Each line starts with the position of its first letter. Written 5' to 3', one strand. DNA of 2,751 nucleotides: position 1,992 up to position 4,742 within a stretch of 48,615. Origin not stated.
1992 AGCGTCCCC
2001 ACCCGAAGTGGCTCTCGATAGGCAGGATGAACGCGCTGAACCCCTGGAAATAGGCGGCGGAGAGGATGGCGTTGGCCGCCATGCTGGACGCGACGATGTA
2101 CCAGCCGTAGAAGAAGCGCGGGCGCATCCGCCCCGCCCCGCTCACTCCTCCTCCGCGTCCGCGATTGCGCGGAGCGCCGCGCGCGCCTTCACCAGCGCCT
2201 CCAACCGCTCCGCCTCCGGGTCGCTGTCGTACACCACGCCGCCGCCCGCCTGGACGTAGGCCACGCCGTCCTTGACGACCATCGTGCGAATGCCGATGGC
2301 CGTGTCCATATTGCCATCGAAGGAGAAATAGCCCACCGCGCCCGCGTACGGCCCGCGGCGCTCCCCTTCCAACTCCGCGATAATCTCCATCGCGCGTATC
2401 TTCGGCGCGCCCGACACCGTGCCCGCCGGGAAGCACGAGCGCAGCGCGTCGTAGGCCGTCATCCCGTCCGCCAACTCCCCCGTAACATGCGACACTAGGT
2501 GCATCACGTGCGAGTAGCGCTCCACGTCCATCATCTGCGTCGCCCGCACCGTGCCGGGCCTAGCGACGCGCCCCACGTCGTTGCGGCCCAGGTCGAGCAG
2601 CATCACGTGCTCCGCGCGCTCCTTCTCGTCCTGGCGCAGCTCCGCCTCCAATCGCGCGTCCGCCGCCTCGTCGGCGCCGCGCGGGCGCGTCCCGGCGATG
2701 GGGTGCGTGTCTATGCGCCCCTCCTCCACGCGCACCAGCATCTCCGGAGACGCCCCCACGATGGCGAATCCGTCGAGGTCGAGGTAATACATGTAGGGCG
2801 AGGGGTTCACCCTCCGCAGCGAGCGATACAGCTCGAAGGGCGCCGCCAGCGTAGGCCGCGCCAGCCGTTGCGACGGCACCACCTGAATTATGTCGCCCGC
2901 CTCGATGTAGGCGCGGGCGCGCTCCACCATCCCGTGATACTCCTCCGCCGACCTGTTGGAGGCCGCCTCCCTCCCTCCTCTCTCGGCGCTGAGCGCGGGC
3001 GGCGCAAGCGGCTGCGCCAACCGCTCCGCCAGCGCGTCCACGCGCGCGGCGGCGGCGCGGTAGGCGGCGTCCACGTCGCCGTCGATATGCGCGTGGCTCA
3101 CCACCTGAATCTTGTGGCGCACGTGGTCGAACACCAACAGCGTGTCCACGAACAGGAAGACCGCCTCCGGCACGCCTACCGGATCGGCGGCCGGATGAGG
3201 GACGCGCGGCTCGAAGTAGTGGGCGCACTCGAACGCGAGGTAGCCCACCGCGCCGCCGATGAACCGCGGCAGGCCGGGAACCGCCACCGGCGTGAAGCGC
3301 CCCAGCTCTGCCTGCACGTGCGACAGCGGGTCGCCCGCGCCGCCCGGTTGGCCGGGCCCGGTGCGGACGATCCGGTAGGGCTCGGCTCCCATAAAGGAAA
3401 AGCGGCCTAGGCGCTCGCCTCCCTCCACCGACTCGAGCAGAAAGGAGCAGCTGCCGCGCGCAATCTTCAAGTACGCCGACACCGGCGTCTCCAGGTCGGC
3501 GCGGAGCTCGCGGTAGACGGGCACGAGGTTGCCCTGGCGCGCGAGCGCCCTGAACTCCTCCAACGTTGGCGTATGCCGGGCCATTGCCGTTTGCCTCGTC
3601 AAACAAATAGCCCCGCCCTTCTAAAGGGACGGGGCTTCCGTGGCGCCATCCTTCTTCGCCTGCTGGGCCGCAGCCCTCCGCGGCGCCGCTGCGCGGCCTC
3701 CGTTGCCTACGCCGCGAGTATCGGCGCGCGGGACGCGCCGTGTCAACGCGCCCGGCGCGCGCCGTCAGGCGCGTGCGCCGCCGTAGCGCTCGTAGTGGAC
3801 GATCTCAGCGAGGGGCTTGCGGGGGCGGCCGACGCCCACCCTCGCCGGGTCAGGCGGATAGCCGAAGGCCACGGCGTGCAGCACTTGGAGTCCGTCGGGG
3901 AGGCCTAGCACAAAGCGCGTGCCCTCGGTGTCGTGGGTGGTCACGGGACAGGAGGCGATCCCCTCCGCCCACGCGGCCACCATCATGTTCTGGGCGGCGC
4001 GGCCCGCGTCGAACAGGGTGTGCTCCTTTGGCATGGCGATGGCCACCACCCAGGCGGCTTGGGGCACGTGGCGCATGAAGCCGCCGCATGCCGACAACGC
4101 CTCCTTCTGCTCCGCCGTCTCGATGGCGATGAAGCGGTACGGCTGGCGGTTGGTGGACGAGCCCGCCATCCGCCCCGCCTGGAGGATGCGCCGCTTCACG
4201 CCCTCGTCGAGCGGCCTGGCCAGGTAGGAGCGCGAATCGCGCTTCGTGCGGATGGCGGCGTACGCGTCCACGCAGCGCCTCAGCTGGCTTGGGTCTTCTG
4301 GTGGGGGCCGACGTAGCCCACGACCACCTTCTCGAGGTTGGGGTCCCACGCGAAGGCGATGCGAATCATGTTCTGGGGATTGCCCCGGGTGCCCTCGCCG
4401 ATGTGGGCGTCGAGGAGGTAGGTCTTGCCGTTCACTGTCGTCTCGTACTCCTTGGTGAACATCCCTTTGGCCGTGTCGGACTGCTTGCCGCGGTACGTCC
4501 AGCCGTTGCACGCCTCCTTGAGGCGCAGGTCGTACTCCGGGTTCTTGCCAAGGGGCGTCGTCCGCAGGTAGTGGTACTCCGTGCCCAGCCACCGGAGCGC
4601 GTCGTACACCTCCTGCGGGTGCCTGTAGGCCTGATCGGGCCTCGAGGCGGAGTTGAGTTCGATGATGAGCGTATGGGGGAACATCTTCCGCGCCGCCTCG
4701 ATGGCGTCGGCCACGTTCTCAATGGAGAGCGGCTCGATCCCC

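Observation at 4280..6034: Orphan 584-aa coiled-coil protein with an unassignable C-terminal domain, coupled to a nitroreductase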

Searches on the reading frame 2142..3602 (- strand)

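Call 3: search_protein_families(library=pfam, proteins=[window:2142-3602:-], max_evalue=1)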
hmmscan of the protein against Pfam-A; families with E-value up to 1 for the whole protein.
window:2142-3602:- (486 aa): 2 families
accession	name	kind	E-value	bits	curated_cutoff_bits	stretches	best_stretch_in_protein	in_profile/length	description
PF00425.24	Chorismate_bind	-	5.2e-93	311.7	27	1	219-472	2-257/257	chorismate binding enzyme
PF04715.19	Anth_synt_I_N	-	8.7e-29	101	23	1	36-166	1-139/140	Anthranilate synthase component I, N terminal region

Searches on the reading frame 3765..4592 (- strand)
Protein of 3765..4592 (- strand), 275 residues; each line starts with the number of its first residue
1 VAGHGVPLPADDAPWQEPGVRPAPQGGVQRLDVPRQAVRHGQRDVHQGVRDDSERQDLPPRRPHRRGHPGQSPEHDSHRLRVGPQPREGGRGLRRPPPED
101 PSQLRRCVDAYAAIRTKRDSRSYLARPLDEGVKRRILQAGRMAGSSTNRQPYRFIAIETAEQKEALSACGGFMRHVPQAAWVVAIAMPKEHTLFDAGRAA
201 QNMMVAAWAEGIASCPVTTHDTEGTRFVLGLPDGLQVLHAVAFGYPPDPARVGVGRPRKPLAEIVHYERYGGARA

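Call 3: search_protein_families(library=pfam, proteins=[window:3765-4592:-], max_evalue=1)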
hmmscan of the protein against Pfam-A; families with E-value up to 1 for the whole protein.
window:3765-4592:- (275 aa): 2 families
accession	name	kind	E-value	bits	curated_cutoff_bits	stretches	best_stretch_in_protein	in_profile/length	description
PF00881.29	Nitroreductase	-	8.1e-20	72.1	23.5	2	190-245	113-167/167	Nitroreductase family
PF14512.11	TM1586_NiRdase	-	1.1e-08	35.4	27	1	110-268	2-152/215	Putative TM nitroreductase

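Call 4: search_protein_families(library=padloc, proteins=[window:3765-4592:-], max_evalue=1)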
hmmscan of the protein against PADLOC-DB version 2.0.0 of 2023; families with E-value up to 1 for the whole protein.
window:3765-4592:- (275 aa): 0 families

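Call 5: search_protein_families(library=ncbifam, proteins=[window:3765-4592:-], max_evalue=1)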
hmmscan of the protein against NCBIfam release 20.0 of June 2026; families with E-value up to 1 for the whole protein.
window:3765-4592:- (275 aa): 8 families
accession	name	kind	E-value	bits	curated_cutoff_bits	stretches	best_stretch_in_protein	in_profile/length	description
TIGR02476.1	BluB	equivalog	3.6e-12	46.1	150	2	111-168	10-67/205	5,6-dimethylbenzimidazole synthase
TIGR03553.1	F420_FbiB_CTERM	equivalog_domain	6e-09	35.9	249.55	2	190-252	115-181/194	F420 biosynthesis protein FbiB, C-terminal domain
NF008033.1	PRK10765.1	equivalog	6.6e-09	35.6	223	1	113-270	7-181/240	oxygen-insensitive NADPH nitroreductase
NF009810.0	PRK13294.1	equivalog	2.5e-07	30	304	2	191-252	371-436/449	coenzyme F420-0:L-glutamate ligase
NF003768.0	PRK05365.1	equivalog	3.2e-07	30.1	152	1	115-187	19-93/200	malonic semialdehyde reductase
NF008275.0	PRK11053.1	equivalog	0.0007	19.1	227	1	132-167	26-61/217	oxygen-insensitive NAD(P)H nitroreductase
NF008088.0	PRK10828.1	equivalog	0.011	15.3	183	1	116-164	8-56/183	NAD(P)H nitroreductase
NF005901.0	PRK07877.1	equivalog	0.072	11.3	476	0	109-156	353-400/722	Rv1355c family protein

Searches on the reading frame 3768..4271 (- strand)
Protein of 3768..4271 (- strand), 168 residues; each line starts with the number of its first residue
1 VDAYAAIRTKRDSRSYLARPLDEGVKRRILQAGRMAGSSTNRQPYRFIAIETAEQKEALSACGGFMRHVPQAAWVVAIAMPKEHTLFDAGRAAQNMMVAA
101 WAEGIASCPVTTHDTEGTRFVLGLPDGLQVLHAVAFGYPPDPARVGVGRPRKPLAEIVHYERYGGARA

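Call 59: find_related_loci(query=window:3768-4271:-, collection=metagenome_contigs, flank=6000)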
Query window:3768-4271:- (168 aa) in metagenome_contigs; peptide patterns used: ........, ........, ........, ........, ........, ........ (x = any residue, [..] = any of these).
473 stretches matched a pattern; 343 encode a relative of the query (tblastn E <= 1e-3); the best 80 are kept; 80 distinct loci.
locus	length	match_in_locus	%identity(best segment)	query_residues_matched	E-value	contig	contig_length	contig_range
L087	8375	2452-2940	67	1-163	1e-76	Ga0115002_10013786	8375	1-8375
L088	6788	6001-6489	67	1-163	9e-77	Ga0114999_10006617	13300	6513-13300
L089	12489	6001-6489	58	1-163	2e-62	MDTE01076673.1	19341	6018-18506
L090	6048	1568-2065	57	1-166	4e-55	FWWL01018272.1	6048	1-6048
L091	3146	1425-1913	56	1-163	2e-55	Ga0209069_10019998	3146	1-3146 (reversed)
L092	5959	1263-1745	56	3-163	6e-53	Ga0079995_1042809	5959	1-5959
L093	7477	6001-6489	54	1-163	3e-52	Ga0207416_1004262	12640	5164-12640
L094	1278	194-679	53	1-163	1e-54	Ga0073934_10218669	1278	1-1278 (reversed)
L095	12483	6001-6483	53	3-163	2e-51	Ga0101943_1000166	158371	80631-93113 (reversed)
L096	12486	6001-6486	56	2-163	1e-51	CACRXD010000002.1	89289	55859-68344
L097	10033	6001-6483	53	3-163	3e-51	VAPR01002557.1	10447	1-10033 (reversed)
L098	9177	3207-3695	53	1-163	3e-51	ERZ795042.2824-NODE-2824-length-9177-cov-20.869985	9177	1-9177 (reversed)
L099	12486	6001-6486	55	2-163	2e-51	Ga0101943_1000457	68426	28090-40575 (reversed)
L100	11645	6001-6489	52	1-163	8e-51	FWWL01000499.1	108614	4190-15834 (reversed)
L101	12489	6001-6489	51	1-163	8e-51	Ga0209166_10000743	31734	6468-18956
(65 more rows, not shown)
